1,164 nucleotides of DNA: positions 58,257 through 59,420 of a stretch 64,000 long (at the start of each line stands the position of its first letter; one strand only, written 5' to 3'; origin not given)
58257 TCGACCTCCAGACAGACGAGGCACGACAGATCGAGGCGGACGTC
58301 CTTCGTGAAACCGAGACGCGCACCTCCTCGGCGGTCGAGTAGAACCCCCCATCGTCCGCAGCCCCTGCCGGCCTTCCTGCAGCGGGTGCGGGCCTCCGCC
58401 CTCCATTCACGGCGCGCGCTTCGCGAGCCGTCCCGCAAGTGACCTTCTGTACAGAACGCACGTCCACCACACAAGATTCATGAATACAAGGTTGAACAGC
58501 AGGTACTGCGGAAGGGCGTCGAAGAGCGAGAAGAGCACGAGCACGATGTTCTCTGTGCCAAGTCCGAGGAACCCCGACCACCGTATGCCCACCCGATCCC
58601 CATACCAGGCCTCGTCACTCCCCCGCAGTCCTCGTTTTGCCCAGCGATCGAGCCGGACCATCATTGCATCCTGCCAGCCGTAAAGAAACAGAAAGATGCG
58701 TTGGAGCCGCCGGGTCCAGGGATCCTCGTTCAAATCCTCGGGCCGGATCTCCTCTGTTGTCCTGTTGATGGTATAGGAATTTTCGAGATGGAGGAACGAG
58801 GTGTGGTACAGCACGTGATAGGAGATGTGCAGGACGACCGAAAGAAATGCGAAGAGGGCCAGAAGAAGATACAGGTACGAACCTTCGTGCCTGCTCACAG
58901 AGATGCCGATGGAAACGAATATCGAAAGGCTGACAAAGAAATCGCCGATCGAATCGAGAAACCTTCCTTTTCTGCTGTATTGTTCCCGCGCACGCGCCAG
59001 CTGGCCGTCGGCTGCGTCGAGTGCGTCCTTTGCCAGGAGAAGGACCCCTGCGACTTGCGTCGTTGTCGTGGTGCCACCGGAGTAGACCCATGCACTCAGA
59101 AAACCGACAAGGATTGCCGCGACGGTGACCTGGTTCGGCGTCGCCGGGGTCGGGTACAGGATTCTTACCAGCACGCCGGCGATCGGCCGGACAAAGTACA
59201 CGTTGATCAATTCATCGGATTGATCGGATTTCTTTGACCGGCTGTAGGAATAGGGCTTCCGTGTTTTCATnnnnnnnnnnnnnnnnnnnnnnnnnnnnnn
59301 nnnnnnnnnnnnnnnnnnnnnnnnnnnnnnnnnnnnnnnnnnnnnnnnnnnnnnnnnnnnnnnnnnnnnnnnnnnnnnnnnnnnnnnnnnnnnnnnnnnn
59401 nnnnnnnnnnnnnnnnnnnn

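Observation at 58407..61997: Candidate operon for an unusual polar head group: two CDP-alcohol phosphatidyltransferases bracketing a HisC/CobD-like PLP enzyme and a LicC-like nucleotidyltransferase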

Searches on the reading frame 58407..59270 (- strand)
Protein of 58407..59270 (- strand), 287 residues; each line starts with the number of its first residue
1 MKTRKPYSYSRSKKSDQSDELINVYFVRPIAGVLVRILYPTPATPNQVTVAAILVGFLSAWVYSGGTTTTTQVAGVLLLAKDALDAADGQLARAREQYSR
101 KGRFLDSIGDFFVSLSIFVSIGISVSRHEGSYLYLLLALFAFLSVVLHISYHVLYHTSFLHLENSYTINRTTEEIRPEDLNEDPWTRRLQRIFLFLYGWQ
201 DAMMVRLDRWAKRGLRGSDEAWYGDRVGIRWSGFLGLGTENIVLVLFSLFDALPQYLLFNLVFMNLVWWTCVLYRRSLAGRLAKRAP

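Call 3: search_protein_families(library=pfam, proteins=[window:58407-59270:-], max_evalue=0.01)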
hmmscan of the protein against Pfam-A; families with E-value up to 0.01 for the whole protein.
window:58407-59270:- (287 aa): 1 family
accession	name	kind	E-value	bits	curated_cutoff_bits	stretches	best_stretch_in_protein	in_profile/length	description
PF01066.26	CDP-OH_P_transf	-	5.9e-13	49.9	22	1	44-142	3-97/152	CDP-alcohol phosphatidyltransferase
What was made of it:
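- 58407..59270 (-): Transferase E: CDP-alcohol phosphatidyltransferase paralog 2 (287 aa). It is the transferase found in most C-D-E loci. PF01066 E=5.9e-13 (call 3).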

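Call 4: search_protein_families(library=ncbifam, proteins=[window:58407-59270:-], max_evalue=0.01)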
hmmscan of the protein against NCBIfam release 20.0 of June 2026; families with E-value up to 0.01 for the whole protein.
window:58407-59270:- (287 aa): 8 families
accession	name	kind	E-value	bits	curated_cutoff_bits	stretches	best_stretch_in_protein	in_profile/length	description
NF040950.1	archin_ph_syn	equivalog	1.4e-15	57.7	180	1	34-144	15-122/191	archaetidylinositol phosphate synthase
NF041135.1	IPPtranDIPPsyn_Thcocales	equivalog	3e-14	52.9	580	1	16-152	224-352/419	bifunctional L-myo-inositol-1-phosphate cytidylyltransferase/CDP-L-myo-inositol myo-inositolphosphotransferase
NF045883.1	PIPSynth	equivalog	1.8e-08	34.3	170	1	27-151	11-129/197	phosphatidylinositol phosphate synthase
NF052561.1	PIPSynBT1523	equivalog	2.7e-06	27.2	350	1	32-150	14-137/232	hypothetical protein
TIGR00560.1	pgsA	equivalog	7.5e-05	23.3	109.1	1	44-120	3-82/183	CDP-diacylglycerol--glycerol-3-phosphate 3-phosphatidyltransferase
TIGR00473.1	pssA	equivalog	9.8e-05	22.5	107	1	49-121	1-69/153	CDP-diacylglycerol--serine O-phosphatidyltransferase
NF053678.1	ClpnSynClsA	equivalog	0.00014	22.1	240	1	45-121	6-80/180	cardiolipin synthase ClsA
NF038087.1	arch_ser_synth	exception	0.0016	18.1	240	1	45-151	7-114/216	archaetidylserine synthase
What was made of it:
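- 58407..59270 (-): Best NCBIfam hits are all far below cutoff (call 4).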

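Call 24: search_solved_structures(query=window:58407-59270:-, max_evalue=0.01)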
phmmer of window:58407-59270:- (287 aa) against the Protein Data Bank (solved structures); distinct sequences matched with E-value up to 0.01: 2.
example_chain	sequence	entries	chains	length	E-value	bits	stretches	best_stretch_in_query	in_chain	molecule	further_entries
4o6m_A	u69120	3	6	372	2.8e-09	40.1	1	30-145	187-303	AF2299, a CDP-alcohol phosphotransferase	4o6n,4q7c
4mnd_A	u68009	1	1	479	7.3e-07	32.2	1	41-122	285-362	CTP L-myo-inositol-1-phosphate cytidylyltransferase/CDP-L-myo-inositol myo-inositolphospho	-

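Call 74: find_homologous_proteins(query=window:58407-59270:-, max_evalue=1e-10)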
Query window:58407-59270:- (287 aa): 427 proteins with E <= 1e-10 among 8000 candidates; the best 120 are listed.
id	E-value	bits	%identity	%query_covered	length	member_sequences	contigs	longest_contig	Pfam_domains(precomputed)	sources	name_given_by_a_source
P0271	5.1e-188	641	100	100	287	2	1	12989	PF01066.27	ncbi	ncbi:MAG: CDP-alcohol phosphatidyltransferase family protein [Bacteroidota bacterium]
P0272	4.0e-125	435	68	100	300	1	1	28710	PF01066.27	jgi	jgi:phosphatidylglycerophosphate synthase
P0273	2.0e-113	397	61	99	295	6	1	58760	PF01066.27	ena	-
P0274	7.4e-112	392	64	99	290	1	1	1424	PF01066.27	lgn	-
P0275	3.9e-110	386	62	95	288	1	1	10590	PF01066.27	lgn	-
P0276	9.6e-110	385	62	99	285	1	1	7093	PF01066.27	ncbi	-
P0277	4.1e-109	383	59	99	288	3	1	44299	PF01066.27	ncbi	-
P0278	6.4e-109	382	61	99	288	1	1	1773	PF01066.27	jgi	-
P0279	3.5e-108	379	59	99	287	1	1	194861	PF01066.27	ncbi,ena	-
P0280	1.2e-105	371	58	99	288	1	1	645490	PF01066.27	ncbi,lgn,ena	-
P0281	4.7e-105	369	59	99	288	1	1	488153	PF01066.27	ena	-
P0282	1.2e-97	345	57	97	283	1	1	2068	PF01066.27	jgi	jgi:phosphatidylglycerophosphate synthase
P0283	4.2e-97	343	56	99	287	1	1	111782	PF01066.27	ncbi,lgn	-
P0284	3.5e-96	340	55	96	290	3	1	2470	PF01066.27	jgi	-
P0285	1.3e-94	335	56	90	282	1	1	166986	PF01066.27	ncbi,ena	-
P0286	7.7e-94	332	57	96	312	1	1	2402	PF01066.27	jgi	jgi:phosphatidylglycerophosphate synthase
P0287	9.0e-94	332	56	97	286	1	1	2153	PF01066.27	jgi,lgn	jgi:phosphatidylglycerophosphate synthase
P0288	1.7e-93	331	56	95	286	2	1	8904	PF01066.27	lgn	-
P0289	2.1e-93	331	55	98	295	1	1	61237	PF01066.27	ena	-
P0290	5.0e-93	330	57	100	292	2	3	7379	PF01066.27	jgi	jgi:phosphatidylglycerophosphate synthase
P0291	5.3e-93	330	56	94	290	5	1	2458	PF01066.27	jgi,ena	-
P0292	1.1e-92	329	55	97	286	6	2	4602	PF01066.27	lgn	-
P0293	1.5e-92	328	55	95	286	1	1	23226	PF01066.27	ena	-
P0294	1.8e-92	328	53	97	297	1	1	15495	PF01066.27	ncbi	-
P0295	1.8e-92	328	56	96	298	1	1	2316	PF01066.27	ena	-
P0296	2.3e-92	328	54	96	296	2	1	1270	PF01066.27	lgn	-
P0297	9.2e-92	326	54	99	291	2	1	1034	PF01066.27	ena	-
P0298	1.2e-91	325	55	96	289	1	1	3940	PF01066.27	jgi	-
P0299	1.8e-91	325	53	99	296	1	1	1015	PF01066.27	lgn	-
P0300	2.6e-91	324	54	98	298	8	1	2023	PF01066.27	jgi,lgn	jgi:phosphatidylglycerophosphate synthase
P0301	2.7e-91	324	55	96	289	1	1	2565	PF01066.27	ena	-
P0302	3.0e-91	324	54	96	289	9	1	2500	PF01066.27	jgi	jgi:phosphatidylglycerophosphate synthase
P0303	3.5e-91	324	55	99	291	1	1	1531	PF01066.27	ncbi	-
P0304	3.9e-91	324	52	100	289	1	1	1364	PF01066.27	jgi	-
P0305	5.2e-91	323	53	95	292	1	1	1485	PF01066.27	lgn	-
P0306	5.8e-91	323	53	98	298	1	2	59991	PF01066.27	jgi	jgi:phosphatidylglycerophosphate synthase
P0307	6.3e-91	323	55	98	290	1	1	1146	PF01066.27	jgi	jgi:phosphatidylglycerophosphate synthase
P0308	6.5e-91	323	57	95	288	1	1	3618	PF01066.27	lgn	-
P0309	1.1e-90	322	54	100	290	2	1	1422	PF01066.27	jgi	jgi:phosphatidylglycerophosphate synthase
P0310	2.5e-90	321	55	95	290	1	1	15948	PF01066.27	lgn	-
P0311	3.0e-90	321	53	97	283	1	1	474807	PF01066.27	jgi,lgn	jgi:phosphatidylglycerophosphate synthase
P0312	3.2e-90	321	52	99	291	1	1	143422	PF01066.27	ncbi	-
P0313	3.7e-90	320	53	97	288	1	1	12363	PF01066.27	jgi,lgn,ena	-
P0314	3.7e-90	320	53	97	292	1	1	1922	PF01066.27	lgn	-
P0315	4.3e-90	320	53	100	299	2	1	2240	PF01066.27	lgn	-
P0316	5.3e-90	320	55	95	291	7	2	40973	PF01066.27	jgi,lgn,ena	-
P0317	5.8e-90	320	52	99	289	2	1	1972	PF01066.27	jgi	jgi:phosphatidylglycerophosphate synthase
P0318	6.1e-90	320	56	98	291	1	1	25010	PF01066.27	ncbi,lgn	-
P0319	6.6e-90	320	55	97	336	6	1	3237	PF01066.27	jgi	jgi:phosphatidylglycerophosphate synthase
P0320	7.2e-90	319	55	97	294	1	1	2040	PF01066.27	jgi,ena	-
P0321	8.2e-90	319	53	95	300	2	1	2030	PF01066.27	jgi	jgi:phosphatidylglycerophosphate synthase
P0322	9.3e-90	319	52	99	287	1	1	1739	PF01066.27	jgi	-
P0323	9.6e-90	319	53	98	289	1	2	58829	PF01066.27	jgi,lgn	jgi:phosphatidylglycerophosphate synthase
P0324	1.0e-89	319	54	99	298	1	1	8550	PF01066.27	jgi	jgi:phosphatidylglycerophosphate synthase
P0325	1.1e-89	319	52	99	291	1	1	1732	PF01066.27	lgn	-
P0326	1.1e-89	319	56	95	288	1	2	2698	PF01066.27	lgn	-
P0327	1.1e-89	319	53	98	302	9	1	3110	PF01066.27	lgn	-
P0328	1.2e-89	319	54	92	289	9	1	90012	PF01066.27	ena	-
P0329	1.2e-89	319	53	94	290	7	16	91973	PF01066.27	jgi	jgi:phosphatidylglycerophosphate synthase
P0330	1.4e-89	318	54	98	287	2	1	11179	PF01066.27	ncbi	-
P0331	1.5e-89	318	55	98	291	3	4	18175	PF01066.27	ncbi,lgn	-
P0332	1.7e-89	318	53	97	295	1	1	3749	PF01066.27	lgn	-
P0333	2.0e-89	318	53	99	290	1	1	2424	PF01066.27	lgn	-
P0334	2.2e-89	318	53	100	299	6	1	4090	PF01066.27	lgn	-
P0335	2.6e-89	318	55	100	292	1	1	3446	PF01066.27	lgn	-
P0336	2.7e-89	317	53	96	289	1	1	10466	PF01066.27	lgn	-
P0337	4.2e-89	317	54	100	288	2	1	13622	PF01066.27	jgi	jgi:phosphatidylglycerophosphate synthase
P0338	4.6e-89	317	53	100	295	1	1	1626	PF01066.27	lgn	-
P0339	4.7e-89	317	52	99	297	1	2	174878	PF01066.27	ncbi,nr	ncbi:MAG: CDP-alcohol phosphatidyltransferase family protein [Bacteroidetes bacterium]|nr:CDP-alcoho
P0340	5.3e-89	317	54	96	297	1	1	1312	PF01066.27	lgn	-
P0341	5.7e-89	316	53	100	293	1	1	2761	PF01066.27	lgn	-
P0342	7.1e-89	316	55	95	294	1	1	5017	PF01066.27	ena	-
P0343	7.3e-89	316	53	96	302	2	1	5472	PF01066.27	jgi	jgi:phosphatidylglycerophosphate synthase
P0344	1.1e-88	316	54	99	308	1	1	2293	PF01066.27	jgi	jgi:phosphatidylglycerophosphate synthase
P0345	1.1e-88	316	51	100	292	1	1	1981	PF01066.27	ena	-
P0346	1.2e-88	315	53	99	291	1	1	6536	PF01066.27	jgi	jgi:phosphatidylglycerophosphate synthase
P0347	1.4e-88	315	54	97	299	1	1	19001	PF01066.27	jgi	jgi:phosphatidylglycerophosphate synthase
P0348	1.4e-88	315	53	97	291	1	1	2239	PF01066.27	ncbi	-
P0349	1.5e-88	315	57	98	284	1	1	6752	PF01066.27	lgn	-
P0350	1.6e-88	315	52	100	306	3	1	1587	PF01066.27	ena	-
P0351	2.0e-88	315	52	100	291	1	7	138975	PF01066.27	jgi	jgi:phosphatidylglycerophosphate synthase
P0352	2.1e-88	315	53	96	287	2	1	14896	PF01066.27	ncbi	-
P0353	2.4e-88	314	54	99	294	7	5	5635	PF01066.27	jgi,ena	jgi:phosphatidylglycerophosphate synthase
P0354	2.5e-88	314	53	97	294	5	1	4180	PF01066.27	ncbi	-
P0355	2.6e-88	314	53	96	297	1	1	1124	PF01066.27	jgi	jgi:phosphatidylglycerophosphate synthase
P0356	2.7e-88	314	53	96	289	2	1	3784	PF01066.27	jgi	-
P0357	2.9e-88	314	53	96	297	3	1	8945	PF01066.27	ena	-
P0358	3.0e-88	314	55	97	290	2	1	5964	PF01066.27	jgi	jgi:phosphatidylglycerophosphate synthase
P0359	3.3e-88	314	54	100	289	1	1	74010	PF01066.27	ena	-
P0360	3.5e-88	314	55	96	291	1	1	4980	PF01066.27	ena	-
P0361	3.6e-88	314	53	100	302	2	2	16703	PF01066.27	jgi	jgi:phosphatidylglycerophosphate synthase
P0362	4.5e-88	313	56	95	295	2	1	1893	PF01066.27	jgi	jgi:phosphatidylglycerophosphate synthase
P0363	4.7e-88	313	53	91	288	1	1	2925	PF01066.27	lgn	-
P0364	4.7e-88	313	53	95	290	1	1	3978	PF01066.27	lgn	-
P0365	5.5e-88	313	53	97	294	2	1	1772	PF01066.27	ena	-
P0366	5.7e-88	313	54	90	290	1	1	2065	PF01066.27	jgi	jgi:phosphatidylglycerophosphate synthase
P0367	6.8e-88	313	52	98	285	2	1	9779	PF01066.27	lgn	-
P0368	6.9e-88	313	55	96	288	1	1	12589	PF01066.27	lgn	-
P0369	7.0e-88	313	53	99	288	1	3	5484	PF01066.27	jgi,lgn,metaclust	jgi:phosphatidylglycerophosphate synthase|metaclust:\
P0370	7.1e-88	313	55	93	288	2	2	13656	PF01066.27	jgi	-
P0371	7.3e-88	313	51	97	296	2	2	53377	PF01066.27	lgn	-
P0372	7.9e-88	313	57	95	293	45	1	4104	PF01066.27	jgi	jgi:phosphatidylglycerophosphate synthase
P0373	9.5e-88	312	53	98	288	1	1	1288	PF01066.27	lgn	-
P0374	9.5e-88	312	53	97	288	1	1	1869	PF01066.27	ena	-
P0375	9.6e-88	312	53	98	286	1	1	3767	PF01066.27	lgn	-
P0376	9.7e-88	312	55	96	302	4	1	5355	PF01066.27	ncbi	-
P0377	1.0e-87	312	52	99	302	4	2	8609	PF01066.27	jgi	jgi:phosphatidylglycerophosphate synthase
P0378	1.1e-87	312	54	97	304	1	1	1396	PF01066.27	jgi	jgi:hypothetical protein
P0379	1.3e-87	312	54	97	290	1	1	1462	PF01066.27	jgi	jgi:phosphatidylglycerophosphate synthase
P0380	2.2e-87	311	53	98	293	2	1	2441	PF01066.27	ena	-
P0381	2.8e-87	311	54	100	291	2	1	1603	PF01066.27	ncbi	-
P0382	3.1e-87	311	51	95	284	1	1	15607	PF01066.27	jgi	jgi:phosphatidylglycerophosphate synthase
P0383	3.2e-87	311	53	95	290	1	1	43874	PF01066.27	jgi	-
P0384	3.3e-87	311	53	96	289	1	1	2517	PF01066.27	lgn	-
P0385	3.3e-87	311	54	99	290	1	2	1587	PF01066.27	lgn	-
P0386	3.4e-87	311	52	96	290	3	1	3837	PF01066.27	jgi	jgi:phosphatidylglycerophosphate synthase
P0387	3.6e-87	311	54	94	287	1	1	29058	PF01066.27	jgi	jgi:phosphatidylglycerophosphate synthase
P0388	3.7e-87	310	53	96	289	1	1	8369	PF01066.27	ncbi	-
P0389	3.7e-87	310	53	92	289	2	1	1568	PF01066.27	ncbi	-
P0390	3.8e-87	310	52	94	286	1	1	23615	PF01066.27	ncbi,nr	ncbi:MAG: CDP-alcohol phosphatidyltransferase family protein [Ignavibacteriae bacterium]|nr:CDP-alco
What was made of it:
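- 58407..59270 (-): Homologs carry only generic names (call 74).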

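Call 85: predict_structure(alignment_id=A4)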
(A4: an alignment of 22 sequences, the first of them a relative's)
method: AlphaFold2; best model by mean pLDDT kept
length: 287 residues; sequences in the alignment: 22
mean_pLDDT: 88.6   pTM: 0.87
mean pLDDT of the five models: 88.6, 85.7, 84.8, 84.4, 82.2
residues with pLDDT >= 90: 182; 70-90: 77; 50-70: 25; < 50: 3
segments of 3 or more residues with pLDDT < 50: 1-3
pLDDT, mean of each block of 10 residues (from residue 1): 58 59 83 91 94 98 96 97 92 85 91 98 96 97 95 90 69 80 90 94 93 81 89 89 96 96 96 93 78
secondary structure, 60 per line:
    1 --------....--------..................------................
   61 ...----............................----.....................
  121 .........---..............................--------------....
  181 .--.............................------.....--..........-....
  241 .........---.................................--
elements in order: H9-12 H21-38 H45-63 H68-95 H100-129 H133-162 H177-181 H184-212 H219-223 H226-235 H237-249 H253-285

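Call 87: fold_search(model_id=the predicted structure, library=pdb)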
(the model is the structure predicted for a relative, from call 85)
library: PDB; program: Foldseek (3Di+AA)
matches with E <= 10: 334; with E <= 0.001: 5
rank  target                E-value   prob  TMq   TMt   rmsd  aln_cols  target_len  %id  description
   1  4o6m_A                2.4e-05  1.00  0.45  0.39  12.1       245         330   19  Structure of AF2299, a CDP-alcohol phosphotransferase (CMP-bound) (released 2014-05-14)
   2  4o6m_B                2.5e-05  1.00  0.44  0.38  12.0       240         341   20  Structure of AF2299, a CDP-alcohol phosphotransferase (CMP-bound) (released 2014-05-14)
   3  4o6n_A                3.2e-05  1.00  0.46  0.40  11.4       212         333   20  Structure of AF2299, a CDP-alcohol phosphotransferase (CDP-bound) (released 2014-05-14)
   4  4q7c_A                4.5e-05  1.00  0.54  0.47   6.9       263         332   18  Structure of AF2299, a CDP-alcohol phosphotransferase (released 2014-05-28)
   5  4mnd                  1.3e-04  1.00  0.39  0.28  14.3       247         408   21  Crystal structure of Archaeoglobus fulgidus IPCT-DIPPS bifunctional membrane protein (released 2014-07-02)
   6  6wm5_A                1.8e-03  1.00  0.41  0.35  11.1       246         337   16  Structure of a phosphatidylinositol-phosphate synthase (PIPS) from Mycobacterium kansasii (released 2020-05-27)
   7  5d91                  1.8e-03  1.00  0.37  0.32  11.1       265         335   19  Structure of a phosphatidylinositolphosphate (PIP) synthase from Renibacterium Salmoninarum (released 2015-11-11)
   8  6wm5_C                1.9e-03  1.00  0.36  0.31  12.6       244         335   17  Structure of a phosphatidylinositol-phosphate synthase (PIPS) from Mycobacterium kansasii (released 2020-05-27)
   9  6h59_A                2.8e-03  1.00  0.35  0.49  14.2       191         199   17  Crystal structure of Mycobacterium tuberculosis phosphatidylinositol phosphate synthase (PgsA1) with CDP-DAG bound (released 2019-05-15)
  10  6h59_B                2.9e-03  1.00  0.35  0.49  13.4       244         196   16  Crystal structure of Mycobacterium tuberculosis phosphatidylinositol phosphate synthase (PgsA1) with CDP-DAG bound (released 2019-05-15)
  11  6wmv_A                3.2e-03  1.00  0.38  0.33  12.5       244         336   18  Structure of a phosphatidylinositol-phosphate synthase (PIPS) from Mycobacterium kansasii with evidence of substrate b (released 2020-05-27)
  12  6wmv_C                3.3e-03  1.00  0.36  0.31  12.6       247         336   16  Structure of a phosphatidylinositol-phosphate synthase (PIPS) from Mycobacterium kansasii with evidence of substrate b (released 2020-05-27)
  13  5d92_A                3.3e-03  1.00  0.40  0.34  16.1       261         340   18  Structure of a phosphatidylinositolphosphate (PIP) synthase from Renibacterium Salmoninarum (released 2015-11-04)
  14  6h5a_A                3.3e-03  1.00  0.33  0.45  13.4       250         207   16  Crystal structure of Mycobacterium tuberculosis phosphatidylinositol phosphate synthase (PgsA1) in complex with mangan (released 2019-05-15)
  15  5d92_B                7.2e-03  1.00  0.37  0.31  16.6       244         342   19  Structure of a phosphatidylinositolphosphate (PIP) synthase from Renibacterium Salmoninarum (released 2015-11-04)
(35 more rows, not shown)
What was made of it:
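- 58407..59270 (-): The closest solved proteins are AF2299 and IPCT/DIPPS, by sequence (call 24) and by fold (AF2 pLDDT 88.6; calls 85, 87).
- Closest known: IPCT/DIPPS and AF2299. Same: The pairing of a nucleotidyltransferase with a transferase is the same (calls 4, 24, 87).
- (7) A and E have the complete CDP-alcohol motif and are nearest to AF2299 and IPCT-DIPPS (DIPPS uses soluble CDP-inositol as donor), ahead of CDP-DAG-dependent PIP/PGP synthases (calls 24, 87). Its characterised members listed in calls 4, 24 and 87 are phospholipid-synthesis enzymes, apart from DIPPS, which makes a solute.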
